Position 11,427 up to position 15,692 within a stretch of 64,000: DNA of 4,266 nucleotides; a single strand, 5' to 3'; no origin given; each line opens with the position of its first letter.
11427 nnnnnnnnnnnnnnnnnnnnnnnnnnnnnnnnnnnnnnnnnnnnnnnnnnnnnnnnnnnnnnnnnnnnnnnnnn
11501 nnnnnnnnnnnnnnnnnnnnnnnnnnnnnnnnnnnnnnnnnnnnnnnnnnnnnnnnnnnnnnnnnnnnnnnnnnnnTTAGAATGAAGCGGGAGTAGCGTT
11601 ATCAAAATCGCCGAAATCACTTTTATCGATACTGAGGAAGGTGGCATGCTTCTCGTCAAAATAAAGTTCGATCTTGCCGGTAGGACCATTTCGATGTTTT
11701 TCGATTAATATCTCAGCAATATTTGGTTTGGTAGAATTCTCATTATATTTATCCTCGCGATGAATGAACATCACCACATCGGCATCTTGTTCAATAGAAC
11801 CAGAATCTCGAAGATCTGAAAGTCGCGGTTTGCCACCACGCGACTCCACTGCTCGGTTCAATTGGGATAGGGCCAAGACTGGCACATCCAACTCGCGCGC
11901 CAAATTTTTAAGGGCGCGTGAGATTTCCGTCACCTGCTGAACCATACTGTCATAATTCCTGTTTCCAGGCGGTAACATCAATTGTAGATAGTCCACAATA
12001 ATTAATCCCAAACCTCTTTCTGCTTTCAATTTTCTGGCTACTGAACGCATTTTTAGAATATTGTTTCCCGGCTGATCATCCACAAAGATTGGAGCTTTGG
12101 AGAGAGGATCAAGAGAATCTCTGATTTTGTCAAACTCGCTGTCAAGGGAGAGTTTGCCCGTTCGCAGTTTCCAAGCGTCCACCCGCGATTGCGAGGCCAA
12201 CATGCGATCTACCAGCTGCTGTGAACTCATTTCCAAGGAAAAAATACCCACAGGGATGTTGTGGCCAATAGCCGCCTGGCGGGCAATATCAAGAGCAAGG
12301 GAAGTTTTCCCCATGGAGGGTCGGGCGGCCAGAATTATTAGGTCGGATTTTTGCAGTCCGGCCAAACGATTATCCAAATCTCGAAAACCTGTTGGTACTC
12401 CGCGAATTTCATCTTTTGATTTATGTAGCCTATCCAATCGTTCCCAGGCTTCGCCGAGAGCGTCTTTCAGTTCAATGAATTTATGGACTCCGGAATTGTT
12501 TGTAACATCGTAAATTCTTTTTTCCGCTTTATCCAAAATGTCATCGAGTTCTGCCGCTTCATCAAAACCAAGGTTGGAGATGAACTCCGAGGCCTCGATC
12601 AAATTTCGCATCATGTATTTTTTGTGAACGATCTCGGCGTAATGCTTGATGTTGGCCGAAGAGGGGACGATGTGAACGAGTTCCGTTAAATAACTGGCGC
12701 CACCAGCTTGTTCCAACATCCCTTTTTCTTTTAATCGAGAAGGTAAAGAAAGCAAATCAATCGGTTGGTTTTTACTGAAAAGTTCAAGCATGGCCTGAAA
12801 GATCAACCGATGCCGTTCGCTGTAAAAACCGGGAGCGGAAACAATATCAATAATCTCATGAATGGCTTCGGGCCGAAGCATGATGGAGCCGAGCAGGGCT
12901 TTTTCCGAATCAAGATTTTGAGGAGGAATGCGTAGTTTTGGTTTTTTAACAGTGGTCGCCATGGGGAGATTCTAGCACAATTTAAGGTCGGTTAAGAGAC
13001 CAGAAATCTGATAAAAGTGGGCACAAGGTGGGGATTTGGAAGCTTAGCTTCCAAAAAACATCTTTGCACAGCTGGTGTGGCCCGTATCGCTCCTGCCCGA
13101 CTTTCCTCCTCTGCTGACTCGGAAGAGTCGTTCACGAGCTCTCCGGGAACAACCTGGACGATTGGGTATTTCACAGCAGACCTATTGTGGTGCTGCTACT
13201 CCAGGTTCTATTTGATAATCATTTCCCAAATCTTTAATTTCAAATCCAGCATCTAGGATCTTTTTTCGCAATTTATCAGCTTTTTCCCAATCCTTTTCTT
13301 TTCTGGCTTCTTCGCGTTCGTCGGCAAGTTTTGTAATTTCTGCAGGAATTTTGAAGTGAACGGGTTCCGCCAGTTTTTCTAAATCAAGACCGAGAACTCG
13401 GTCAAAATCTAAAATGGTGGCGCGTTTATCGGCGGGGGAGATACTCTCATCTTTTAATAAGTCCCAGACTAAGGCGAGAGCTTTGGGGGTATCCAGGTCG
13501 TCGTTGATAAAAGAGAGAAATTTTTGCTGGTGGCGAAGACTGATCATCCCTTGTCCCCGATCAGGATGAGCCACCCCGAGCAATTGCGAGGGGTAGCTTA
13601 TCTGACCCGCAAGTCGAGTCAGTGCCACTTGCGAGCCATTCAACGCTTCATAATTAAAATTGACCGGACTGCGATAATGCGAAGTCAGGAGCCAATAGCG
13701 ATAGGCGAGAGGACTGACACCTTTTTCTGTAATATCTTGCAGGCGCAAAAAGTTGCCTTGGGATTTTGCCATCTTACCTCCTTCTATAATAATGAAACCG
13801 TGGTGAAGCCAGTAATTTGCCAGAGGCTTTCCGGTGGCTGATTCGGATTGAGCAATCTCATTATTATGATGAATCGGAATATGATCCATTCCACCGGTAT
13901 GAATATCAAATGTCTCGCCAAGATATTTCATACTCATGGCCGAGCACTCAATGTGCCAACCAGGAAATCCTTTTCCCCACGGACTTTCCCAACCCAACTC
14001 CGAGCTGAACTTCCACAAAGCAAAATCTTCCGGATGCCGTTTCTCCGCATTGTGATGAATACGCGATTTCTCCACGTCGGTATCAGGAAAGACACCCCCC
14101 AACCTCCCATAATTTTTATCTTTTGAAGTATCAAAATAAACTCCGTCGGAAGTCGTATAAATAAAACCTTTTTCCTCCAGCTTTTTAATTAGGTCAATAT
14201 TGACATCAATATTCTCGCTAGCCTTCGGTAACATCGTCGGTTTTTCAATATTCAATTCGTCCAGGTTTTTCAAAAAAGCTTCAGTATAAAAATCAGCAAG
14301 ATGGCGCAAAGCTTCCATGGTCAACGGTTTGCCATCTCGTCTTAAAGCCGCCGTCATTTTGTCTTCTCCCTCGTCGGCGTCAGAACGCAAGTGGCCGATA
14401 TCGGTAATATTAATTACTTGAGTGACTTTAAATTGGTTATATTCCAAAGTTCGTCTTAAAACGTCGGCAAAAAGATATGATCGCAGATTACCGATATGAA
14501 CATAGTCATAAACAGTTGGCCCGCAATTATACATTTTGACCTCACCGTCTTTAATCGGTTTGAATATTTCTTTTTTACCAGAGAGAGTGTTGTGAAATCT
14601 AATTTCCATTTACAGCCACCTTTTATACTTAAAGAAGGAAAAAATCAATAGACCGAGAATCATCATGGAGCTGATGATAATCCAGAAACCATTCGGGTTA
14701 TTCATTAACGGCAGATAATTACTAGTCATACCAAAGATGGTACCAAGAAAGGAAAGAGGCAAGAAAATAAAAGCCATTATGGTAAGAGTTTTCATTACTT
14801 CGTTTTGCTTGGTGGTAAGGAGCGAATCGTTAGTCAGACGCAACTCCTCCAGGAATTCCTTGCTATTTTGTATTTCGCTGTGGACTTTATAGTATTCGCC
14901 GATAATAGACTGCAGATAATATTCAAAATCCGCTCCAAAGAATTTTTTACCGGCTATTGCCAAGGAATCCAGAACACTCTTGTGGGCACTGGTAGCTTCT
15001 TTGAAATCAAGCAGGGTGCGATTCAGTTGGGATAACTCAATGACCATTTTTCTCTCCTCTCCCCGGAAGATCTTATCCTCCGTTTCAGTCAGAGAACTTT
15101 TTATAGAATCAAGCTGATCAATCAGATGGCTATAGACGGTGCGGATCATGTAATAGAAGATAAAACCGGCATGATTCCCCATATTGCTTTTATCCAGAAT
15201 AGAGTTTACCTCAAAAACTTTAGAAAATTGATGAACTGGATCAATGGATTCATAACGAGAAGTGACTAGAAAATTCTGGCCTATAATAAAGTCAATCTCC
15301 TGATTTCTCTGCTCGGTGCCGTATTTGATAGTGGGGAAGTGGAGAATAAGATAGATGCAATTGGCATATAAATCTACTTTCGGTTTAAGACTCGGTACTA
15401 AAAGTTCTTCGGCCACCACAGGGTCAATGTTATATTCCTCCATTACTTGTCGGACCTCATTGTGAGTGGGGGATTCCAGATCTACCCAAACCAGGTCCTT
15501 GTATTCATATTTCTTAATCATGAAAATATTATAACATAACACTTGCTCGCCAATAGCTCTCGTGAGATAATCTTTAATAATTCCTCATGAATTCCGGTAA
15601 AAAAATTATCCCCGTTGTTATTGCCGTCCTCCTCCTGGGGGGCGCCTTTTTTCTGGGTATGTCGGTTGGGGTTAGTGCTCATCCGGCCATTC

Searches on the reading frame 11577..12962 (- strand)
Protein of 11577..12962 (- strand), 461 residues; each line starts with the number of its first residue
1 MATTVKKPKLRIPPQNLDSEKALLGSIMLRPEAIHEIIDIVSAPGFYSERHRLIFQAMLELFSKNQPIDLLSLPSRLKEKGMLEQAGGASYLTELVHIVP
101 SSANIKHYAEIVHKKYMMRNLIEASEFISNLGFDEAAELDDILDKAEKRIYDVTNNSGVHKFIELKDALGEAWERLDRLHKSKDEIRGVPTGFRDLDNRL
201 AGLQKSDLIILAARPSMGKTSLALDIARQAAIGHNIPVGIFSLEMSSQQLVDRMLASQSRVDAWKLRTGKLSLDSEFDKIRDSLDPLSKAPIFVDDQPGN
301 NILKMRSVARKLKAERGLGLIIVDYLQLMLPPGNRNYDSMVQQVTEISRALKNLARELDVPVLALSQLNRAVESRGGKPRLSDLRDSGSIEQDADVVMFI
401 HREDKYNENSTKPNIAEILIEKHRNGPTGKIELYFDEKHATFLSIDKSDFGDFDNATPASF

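Call 11: search_protein_families(library=pfam, proteins=[window:11577-12962:-])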
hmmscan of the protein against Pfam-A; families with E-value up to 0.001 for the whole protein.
window:11577-12962:- (461 aa): 3 families
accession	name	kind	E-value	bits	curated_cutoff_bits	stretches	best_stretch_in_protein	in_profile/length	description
PF03796.21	DnaB_C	-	2.5e-101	338.8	27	1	188-442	1-253/255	DnaB-like helicase C terminal domain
PF00772.26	DnaB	-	1.1e-34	119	23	1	13-113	2-102/103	DnaB-like helicase N terminal domain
PF13481.12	AAA_25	-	1.2e-13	51.6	27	1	186-368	12-190/195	AAA domain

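Call 15: find_related_loci(query=window:11577-12962:-, collection=genome_contigs, flank=10000)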
Query window:11577-12962:- (461 aa) in genome_contigs; peptide patterns used: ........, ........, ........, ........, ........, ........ (x = any residue, [..] = any of these).
600 stretches matched a pattern (row limit reached: there are more); 579 encode a relative of the query (tblastn E <= 1e-3); the best 80 are kept; 80 distinct loci.
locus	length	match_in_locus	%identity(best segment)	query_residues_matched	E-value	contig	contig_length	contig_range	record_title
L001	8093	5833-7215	75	1-461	0e+0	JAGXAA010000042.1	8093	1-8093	MAG: Patescibacteria group bacterium isolate REEB66 contig-150_12298, whole genome shotgun sequence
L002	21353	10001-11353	77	3-451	0e+0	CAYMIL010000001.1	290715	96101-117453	MAG TPA_asm: uncultured Candidatus Saccharibacteria bacterium isolate SRP133034_co1_56 genome assembly, contig: NODE_2_l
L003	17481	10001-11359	76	5-456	0e+0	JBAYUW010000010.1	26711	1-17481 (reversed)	MAG: Candidatus Paceibacterota bacterium isolate SO_2016_LW3_45 scaffold02673_LW162_2016, whole genome shotgun sequence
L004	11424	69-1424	75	7-457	0e+0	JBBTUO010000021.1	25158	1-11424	MAG: Patescibacteria group bacterium isolate H41-bin128_1 H41_bin128_1_000000000021, whole genome shotgun sequence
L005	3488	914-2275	75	4-457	0e+0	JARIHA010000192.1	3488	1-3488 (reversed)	MAG: Candidatus Taylorbacteria bacterium isolate CullarsAll.DT.40 k141_70905, whole genome shotgun sequence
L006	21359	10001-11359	75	1-453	0e+0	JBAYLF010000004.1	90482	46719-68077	MAG: Candidatus Paceibacterota bacterium isolate SO_2016_GW1_97 scaffold00570_OW334_2016, whole genome shotgun sequence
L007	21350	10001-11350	74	1-450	0e+0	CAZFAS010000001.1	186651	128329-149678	MAG TPA_asm: uncultured Candidatus Saccharibacteria bacterium isolate SRP278252_co2_162 genome assembly, contig: NODE_75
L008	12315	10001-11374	74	4-460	0e+0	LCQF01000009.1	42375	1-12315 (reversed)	MAG: Parcubacteria group bacterium GW2011_GWA2_49_9 UY50_C0009, whole genome shotgun sequence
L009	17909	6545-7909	75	1-453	0e+0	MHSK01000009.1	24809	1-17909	MAG: Candidatus Taylorbacteria bacterium RIFCSPLOWO2_12_FULL_43_20 rifcsplowo2_12_scaffold_1953, whole genome shotgun se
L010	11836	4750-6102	76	1-451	0e+0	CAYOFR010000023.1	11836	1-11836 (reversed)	MAG TPA_asm: uncultured Candidatus Saccharibacteria bacterium isolate SRP135725_co2_60 genome assembly, contig: k141_344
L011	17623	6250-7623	74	1-460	0e+0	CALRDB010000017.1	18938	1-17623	MAG: Candidatus Nomurabacteria bacterium isolate MaH-04nov19-108 genome assembly, contig: MaH-04nov19-C7377, whole genom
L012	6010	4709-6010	77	9-442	0e+0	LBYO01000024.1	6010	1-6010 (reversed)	MAG: Parcubacteria group bacterium GW2011_GWA1_40_21 UT90_C0024, whole genome shotgun sequence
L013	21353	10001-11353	75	1-451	0e+0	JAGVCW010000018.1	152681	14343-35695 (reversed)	MAG: Candidatus Paceibacterota bacterium isolate WC_11 c_000000053421, whole genome shotgun sequence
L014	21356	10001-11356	75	1-451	0e+0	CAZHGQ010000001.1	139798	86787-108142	MAG TPA_asm: uncultured Candidatus Saccharibacteria bacterium isolate SRP257259_co1_375 genome assembly, contig: NODE_94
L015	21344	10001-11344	75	7-454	0e+0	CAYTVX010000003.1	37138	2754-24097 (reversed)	MAG TPA_asm: uncultured Candidatus Saccharibacteria bacterium isolate SRP286056_co1_301 genome assembly, contig: NODE_11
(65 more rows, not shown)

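Call 29: find_encoding_contigs(protein=window:11577-12962:-, flank=10000, max_places=10)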
Protein window:11577-12962:- (461 aa): 1 contig read that carries it; 1 place shown.
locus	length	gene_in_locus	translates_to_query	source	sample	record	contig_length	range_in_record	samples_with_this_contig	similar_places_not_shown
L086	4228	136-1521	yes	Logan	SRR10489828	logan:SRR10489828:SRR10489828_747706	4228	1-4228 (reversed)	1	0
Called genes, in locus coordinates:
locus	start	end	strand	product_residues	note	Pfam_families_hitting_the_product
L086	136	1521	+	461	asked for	PF00772:DnaB, PF03796:DnaB_C, PF13481:AAA_25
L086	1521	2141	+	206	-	PF21176:RecR_HhH (weak), PF01751:Toprim (weak), PF13662:Toprim_4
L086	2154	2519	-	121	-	PF00829:Ribosomal_L21p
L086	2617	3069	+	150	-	-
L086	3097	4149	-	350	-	PF02646:RmuC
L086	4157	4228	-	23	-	?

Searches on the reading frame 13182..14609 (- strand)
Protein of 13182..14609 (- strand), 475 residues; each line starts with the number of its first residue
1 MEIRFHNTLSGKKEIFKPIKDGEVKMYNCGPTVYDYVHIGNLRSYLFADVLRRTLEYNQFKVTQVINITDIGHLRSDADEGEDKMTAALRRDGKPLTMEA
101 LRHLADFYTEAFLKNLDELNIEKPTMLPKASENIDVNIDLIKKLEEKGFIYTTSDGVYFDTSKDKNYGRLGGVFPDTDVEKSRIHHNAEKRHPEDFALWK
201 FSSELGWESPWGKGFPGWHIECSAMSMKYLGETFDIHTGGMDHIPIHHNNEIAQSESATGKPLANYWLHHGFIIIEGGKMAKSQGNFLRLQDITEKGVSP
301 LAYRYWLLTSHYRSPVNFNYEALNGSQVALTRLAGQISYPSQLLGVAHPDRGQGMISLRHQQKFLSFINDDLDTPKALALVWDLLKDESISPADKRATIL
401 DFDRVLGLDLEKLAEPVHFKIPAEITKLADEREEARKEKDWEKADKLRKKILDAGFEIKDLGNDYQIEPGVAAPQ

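Call 11: search_protein_families(library=pfam, proteins=[window:13182-14609:-])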
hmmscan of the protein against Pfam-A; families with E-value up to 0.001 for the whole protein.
window:13182-14609:- (475 aa): 5 families
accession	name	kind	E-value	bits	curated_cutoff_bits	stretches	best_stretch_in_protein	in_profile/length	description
PF01406.26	tRNA-synt_1e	-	8.6e-95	318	27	1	16-325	2-298/301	tRNA synthetases class I (C) catalytic domain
PF09334.17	tRNA-synt_1g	-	8.1e-11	41.7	20.1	2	35-167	12-130/391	tRNA synthetases class I (M)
PF01921.24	tRNA-synt_1f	-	1.8e-07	30.8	27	0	25-123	24-126/360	tRNA synthetases class I (K)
PF23493.1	CysS_C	-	6e-05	23.5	23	1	421-461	4-44/51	Cysteinyl-tRNA ligase anticodon binding domain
PF00133.28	tRNA-synt_1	-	0.00055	19.2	22.7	0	235-318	330-413/414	tRNA synthetases class I (I, L, M and V)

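Call 19: find_homologous_proteins(query=window:13182-14609:-, max_evalue=1e-50)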
Query window:13182-14609:- (475 aa): 8000 proteins with E <= 1e-50 among 8000 candidates; the best 120 are listed.
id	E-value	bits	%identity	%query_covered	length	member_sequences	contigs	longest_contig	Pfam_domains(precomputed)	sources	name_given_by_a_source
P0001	0.0e+0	1103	100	100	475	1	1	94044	PF09334.18,PF01406.26,PF01921.25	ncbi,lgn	-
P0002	3.5e-232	790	72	99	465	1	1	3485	PF09334.18,PF01406.26,PF23493.2,PF01921.25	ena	-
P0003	4.6e-224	763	71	97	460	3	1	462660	PF01406.26,PF23493.2,PF01921.25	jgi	-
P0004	7.6e-209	713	68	98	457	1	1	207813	PF09334.18,PF01406.26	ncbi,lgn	-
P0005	3.4e-190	651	62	96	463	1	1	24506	PF09334.18,PF01406.26,PF23493.2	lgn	-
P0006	4.4e-189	647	60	97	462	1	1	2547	PF09334.18,PF01406.26,PF23493.2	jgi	-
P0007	9.1e-188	643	62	96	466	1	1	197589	PF09334.18,PF01406.26,PF23493.2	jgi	jgi:cysteinyl-tRNA synthetase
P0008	1.8e-186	639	62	96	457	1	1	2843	PF09334.18,PF01406.26,PF23493.2,PF01921.25,PF00750.26,PF00133.29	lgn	-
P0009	4.5e-186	637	60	98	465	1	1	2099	PF09334.18,PF01406.26,PF23493.2,PF01921.25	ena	-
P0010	5.4e-186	637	60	96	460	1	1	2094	PF09334.18,PF01406.26,PF23493.2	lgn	-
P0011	1.2e-185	636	61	98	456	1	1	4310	PF09334.18,PF01406.26,PF01921.25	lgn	-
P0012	6.1e-185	634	61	96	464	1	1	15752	PF09334.18,PF01406.26,PF23493.2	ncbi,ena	-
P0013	6.9e-185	634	59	99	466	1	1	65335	PF09334.18,PF01406.26,PF23493.2,PF01921.25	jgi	jgi:cysteinyl-tRNA synthetase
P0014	7.6e-184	630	61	97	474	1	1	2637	PF09334.18,PF01406.26,PF23493.2,PF01921.25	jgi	jgi:cysteinyl-tRNA synthetase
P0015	9.3e-184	630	62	96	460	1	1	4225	PF09334.18,PF01406.26,PF23493.2,PF01921.25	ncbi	-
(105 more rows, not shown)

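Call 20: find_encoding_contigs(protein=P0001, flank=10000, max_places=5)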
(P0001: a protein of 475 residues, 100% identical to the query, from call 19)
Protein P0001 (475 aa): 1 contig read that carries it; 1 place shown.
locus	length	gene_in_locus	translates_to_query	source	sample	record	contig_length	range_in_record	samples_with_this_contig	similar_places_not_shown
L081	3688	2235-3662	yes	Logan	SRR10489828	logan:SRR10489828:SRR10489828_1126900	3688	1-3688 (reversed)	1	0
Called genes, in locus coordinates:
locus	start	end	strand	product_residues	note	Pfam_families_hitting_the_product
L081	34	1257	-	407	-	PF22694:CtpB_N-like, PF00595:PDZ, PF13180:PDZ_2, PF17820:PDZ_6, PF03572:Peptidase_S41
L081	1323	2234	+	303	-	PF01544:CorA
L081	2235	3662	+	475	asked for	PF01406:tRNA-synt_1e, PF01921:tRNA-synt_1f (faint), PF09334:tRNA-synt_1g (faint)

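Call 21: find_encoding_contigs(protein=P0003, flank=10000, max_places=5)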
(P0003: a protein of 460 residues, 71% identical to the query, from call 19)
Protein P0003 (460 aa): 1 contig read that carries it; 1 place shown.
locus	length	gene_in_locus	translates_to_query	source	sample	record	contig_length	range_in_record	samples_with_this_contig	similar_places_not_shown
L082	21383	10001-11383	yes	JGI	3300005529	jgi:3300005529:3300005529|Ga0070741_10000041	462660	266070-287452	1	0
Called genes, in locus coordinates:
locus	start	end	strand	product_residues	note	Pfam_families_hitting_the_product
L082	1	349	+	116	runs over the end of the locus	PF09966:DUF2200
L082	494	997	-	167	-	-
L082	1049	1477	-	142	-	PF02661:Fic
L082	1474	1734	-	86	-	PF12728:HTH_17 (weak)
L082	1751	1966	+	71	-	-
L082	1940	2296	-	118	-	PF13365:Trypsin_2 (weak)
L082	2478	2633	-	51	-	-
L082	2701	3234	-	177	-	-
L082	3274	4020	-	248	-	PF01061:ABC2_membrane, PF12698:ABC2_membrane_3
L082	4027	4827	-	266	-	PF13175:AAA_15 (faint), PF00005:ABC_tran, PF13304:AAA_21 (faint)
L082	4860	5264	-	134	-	-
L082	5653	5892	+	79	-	-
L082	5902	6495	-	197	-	PF00929:RNase_T (weak)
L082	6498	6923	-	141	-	-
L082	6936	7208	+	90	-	PF01016:Ribosomal_L27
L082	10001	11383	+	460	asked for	PF01406:tRNA-synt_1e, PF01921:tRNA-synt_1f (faint), PF23493:CysS_C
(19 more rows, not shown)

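Call 22: find_encoding_contigs(protein=P0004, flank=10000, max_places=5)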
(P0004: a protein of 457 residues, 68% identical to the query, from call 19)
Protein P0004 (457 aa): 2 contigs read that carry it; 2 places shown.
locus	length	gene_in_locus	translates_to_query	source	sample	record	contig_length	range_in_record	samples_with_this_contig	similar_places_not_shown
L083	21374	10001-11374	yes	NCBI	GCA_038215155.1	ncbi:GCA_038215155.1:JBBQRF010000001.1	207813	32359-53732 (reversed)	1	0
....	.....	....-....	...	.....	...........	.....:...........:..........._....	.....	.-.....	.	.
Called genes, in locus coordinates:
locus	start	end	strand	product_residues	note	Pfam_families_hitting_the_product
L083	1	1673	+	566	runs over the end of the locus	PF14224:DUF4331, PF01471:PG_binding_1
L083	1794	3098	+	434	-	PF12895:ANAPC3 (faint), PF13414:TPR_11 (faint), PF13424:TPR_12 (faint), PF13428:TPR_14 (faint), PF14559:TPR_19 (faint), PF23914:TPR_CcmH_CycH (faint), PF25060:ARM_TT21_2nd (faint), PF13181:TPR_8 (faint), +5 more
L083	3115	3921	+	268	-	PF13795:HupE_UreJ_2, PF04955:HupE_UreJ (weak)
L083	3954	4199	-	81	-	-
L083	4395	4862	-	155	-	-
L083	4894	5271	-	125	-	-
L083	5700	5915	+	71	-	-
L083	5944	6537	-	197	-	PF00929:RNase_T (weak)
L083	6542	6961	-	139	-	-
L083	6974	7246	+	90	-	PF01016:Ribosomal_L27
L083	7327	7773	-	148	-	PF01281:Ribosomal_L9_N, PF03948:Ribosomal_L9_C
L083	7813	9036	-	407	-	PF22694:CtpB_N-like, PF00595:PDZ, PF13180:PDZ_2, PF17820:PDZ_6, PF03572:Peptidase_S41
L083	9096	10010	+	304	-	PF01544:CorA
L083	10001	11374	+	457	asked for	PF01406:tRNA-synt_1e, PF09334:tRNA-synt_1g (faint)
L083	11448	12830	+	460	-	PF00772:DnaB, PF13481:AAA_25, PF03796:DnaB_C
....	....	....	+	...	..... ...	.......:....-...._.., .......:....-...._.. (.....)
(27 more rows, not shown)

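Call 28: find_encoding_contigs(protein=P0002, flank=10000, max_places=5)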
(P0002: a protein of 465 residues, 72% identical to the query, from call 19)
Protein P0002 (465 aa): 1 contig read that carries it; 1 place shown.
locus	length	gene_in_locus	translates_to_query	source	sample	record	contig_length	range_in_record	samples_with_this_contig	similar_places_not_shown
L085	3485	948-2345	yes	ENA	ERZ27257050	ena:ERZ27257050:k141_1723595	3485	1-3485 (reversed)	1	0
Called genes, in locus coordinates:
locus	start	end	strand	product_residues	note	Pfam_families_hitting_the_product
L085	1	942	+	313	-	?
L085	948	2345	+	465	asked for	PF01406:tRNA-synt_1e, PF01921:tRNA-synt_1f (faint), PF09334:tRNA-synt_1g (faint), PF23493:CysS_C (weak)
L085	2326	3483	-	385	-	?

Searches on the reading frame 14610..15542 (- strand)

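Call 11: search_protein_families(library=pfam, proteins=[window:14610-15542:-])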
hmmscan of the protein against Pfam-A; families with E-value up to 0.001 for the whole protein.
window:14610-15542:- (310 aa): 1 family
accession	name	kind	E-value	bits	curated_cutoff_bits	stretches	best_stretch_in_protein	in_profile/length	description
PF01544.23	CorA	-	7.9e-53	180.1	27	1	15-305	2-291/292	CorA-like Mg2+ transporter protein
